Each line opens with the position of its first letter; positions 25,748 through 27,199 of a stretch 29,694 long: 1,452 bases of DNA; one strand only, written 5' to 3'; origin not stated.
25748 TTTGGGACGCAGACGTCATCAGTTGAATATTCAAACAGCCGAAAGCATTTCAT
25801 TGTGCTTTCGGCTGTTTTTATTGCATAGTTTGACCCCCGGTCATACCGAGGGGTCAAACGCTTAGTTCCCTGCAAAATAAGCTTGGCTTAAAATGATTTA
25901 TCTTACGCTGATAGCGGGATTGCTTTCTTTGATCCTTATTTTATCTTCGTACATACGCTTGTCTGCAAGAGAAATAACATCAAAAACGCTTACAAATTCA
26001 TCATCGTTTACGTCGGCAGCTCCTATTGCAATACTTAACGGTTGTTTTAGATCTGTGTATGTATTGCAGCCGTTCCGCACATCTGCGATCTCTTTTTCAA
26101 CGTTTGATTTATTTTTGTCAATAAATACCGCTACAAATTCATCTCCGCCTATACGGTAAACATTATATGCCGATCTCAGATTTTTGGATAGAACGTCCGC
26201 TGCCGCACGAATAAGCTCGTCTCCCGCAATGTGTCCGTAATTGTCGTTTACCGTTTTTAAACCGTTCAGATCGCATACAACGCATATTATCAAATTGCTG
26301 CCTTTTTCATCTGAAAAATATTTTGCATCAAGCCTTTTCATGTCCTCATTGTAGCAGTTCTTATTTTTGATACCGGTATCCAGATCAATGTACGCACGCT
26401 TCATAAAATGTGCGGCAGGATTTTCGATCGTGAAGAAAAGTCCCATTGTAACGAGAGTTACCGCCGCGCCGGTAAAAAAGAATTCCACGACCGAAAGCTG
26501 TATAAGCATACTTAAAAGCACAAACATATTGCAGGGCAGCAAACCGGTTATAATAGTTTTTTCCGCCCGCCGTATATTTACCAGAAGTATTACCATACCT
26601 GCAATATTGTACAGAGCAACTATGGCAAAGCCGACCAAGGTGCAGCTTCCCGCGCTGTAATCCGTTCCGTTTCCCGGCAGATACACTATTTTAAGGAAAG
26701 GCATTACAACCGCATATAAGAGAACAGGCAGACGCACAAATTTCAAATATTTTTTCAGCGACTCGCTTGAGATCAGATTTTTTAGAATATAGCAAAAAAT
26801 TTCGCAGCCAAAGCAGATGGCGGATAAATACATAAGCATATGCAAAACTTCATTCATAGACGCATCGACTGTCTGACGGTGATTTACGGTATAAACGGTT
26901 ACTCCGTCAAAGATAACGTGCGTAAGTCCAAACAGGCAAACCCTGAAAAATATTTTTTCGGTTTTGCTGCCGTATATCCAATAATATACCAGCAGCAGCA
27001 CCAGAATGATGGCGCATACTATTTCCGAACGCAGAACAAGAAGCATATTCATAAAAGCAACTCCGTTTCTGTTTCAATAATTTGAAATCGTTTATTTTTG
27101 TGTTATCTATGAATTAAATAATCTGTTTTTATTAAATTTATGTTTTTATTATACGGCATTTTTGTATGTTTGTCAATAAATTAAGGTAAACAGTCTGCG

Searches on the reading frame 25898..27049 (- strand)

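Call 65: search_protein_families(library=pfam, proteins=[window:25898-27049:-], max_evalue=0.001)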
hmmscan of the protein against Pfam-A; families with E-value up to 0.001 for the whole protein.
window:25898-27049:- (383 aa): 1 family
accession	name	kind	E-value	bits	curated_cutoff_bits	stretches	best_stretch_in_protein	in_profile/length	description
PF00990.26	GGDEF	-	7.1e-21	75.1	23.8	1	219-370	1-155/161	Diguanylate cyclase, GGDEF domain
